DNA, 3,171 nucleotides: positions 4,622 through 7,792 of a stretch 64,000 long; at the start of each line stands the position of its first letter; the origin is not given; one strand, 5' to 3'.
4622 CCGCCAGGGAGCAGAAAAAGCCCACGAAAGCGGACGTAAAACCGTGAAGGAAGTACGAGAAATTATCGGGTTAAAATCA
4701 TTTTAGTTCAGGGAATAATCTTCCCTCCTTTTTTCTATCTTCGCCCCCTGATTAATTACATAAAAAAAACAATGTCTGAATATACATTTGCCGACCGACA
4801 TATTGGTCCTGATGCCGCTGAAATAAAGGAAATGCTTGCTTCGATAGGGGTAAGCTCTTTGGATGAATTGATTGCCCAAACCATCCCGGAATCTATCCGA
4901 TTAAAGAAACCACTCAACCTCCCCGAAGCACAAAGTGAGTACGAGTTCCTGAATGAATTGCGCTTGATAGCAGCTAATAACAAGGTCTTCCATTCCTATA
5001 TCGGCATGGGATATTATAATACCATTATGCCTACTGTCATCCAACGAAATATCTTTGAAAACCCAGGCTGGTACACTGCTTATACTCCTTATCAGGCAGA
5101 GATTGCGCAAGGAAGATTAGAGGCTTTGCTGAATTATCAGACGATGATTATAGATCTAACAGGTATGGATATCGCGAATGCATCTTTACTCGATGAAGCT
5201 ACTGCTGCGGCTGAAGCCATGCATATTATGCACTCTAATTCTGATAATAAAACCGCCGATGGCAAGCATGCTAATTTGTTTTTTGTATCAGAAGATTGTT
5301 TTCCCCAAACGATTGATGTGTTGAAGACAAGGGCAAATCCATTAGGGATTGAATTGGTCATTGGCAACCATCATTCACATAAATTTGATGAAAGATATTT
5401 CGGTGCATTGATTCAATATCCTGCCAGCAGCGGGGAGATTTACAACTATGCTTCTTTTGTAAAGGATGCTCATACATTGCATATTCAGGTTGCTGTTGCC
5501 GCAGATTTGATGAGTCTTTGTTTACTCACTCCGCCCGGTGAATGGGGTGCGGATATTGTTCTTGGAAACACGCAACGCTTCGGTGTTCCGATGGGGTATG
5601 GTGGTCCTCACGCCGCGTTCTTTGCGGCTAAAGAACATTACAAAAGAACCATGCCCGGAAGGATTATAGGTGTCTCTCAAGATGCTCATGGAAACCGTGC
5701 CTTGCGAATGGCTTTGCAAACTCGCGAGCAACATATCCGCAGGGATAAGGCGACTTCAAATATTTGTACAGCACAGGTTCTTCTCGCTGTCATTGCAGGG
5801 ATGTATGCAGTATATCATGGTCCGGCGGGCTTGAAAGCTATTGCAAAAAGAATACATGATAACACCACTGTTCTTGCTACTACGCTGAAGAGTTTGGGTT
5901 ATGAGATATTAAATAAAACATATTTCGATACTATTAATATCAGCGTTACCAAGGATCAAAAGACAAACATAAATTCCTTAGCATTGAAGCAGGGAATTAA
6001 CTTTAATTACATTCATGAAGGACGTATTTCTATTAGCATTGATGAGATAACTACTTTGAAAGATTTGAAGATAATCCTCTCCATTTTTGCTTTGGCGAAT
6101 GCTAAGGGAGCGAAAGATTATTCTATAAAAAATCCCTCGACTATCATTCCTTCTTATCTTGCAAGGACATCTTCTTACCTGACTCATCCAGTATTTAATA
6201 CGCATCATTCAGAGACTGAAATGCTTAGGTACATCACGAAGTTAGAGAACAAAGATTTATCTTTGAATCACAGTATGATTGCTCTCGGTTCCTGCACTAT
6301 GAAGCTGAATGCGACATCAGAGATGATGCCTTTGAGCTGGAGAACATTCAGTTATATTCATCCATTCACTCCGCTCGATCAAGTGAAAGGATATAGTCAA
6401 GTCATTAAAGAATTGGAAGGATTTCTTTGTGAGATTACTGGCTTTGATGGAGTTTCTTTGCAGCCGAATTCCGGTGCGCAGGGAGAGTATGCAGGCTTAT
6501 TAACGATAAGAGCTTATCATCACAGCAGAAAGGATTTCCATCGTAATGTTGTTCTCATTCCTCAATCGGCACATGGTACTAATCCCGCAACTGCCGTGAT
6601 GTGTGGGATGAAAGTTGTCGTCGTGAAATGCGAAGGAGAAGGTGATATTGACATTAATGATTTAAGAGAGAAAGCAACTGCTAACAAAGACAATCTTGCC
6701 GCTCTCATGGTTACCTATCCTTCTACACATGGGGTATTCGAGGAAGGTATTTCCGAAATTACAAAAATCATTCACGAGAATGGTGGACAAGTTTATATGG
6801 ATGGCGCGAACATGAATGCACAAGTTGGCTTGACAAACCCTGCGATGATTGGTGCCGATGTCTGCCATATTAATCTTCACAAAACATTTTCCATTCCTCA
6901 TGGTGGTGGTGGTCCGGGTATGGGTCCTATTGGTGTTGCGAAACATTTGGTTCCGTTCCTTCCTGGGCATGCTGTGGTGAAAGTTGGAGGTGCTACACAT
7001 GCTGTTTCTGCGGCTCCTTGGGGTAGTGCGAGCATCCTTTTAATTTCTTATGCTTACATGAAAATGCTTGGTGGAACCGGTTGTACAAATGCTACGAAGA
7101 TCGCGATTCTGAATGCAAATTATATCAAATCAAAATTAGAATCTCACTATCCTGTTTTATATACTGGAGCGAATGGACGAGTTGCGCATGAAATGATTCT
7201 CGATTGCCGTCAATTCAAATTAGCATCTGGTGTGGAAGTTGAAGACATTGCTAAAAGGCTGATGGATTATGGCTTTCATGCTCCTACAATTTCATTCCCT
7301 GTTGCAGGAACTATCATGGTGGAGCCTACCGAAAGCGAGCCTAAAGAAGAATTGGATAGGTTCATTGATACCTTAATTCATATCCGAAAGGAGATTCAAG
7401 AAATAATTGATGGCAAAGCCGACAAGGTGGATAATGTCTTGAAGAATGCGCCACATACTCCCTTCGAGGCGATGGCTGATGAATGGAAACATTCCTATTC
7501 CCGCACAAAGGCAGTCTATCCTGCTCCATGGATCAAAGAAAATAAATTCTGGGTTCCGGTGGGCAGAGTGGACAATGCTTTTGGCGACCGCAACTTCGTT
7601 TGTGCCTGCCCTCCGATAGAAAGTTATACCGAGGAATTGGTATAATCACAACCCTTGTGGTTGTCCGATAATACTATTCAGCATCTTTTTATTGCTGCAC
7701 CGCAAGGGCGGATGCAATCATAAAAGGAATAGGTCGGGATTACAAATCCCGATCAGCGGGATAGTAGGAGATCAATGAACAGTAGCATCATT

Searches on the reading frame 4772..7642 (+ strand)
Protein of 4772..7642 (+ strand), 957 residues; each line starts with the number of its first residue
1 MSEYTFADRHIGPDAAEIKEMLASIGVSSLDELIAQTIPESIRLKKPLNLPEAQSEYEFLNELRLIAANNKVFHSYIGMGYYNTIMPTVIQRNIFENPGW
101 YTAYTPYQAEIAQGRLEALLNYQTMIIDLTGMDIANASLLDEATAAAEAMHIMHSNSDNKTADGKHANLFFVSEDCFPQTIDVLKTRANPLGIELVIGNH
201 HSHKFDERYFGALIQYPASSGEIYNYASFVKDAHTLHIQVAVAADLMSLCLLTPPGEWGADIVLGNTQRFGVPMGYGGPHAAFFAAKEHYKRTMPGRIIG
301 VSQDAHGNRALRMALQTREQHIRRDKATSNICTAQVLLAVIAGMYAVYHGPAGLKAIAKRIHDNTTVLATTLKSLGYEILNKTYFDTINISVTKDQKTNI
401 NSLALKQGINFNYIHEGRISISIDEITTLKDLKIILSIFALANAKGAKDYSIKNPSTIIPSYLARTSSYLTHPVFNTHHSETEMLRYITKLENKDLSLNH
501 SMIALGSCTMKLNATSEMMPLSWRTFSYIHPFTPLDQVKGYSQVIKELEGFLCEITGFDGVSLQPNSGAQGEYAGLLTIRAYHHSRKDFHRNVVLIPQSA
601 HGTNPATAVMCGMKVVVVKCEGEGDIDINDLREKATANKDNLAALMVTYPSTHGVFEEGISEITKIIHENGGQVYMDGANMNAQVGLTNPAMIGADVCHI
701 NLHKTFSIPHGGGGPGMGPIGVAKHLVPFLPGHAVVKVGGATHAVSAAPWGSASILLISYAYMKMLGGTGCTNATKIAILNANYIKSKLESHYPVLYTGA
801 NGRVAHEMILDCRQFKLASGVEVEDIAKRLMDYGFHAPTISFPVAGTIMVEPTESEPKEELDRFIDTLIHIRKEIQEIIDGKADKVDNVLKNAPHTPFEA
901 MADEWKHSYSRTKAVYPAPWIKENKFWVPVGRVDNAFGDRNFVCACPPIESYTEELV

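Call 60: search_protein_families(library=pfam, proteins=[window:4772-7642:+])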
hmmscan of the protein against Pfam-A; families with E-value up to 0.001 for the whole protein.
window:4772-7642:+ (957 aa): 3 families
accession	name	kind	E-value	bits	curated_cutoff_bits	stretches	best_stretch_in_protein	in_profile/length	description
PF02347.22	GDC-P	-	2.4e-201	669.7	26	2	8-439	1-429/429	Glycine cleavage system P-protein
PF21478.3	GcvP2_C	-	3.3e-60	201.8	27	1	774-895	1-122/122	Glycine dehydrogenase, C-terminal domain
PF01212.27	Beta_elim_lyase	-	5.9e-06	26.3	27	1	536-712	25-207/288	Beta-eliminating lyase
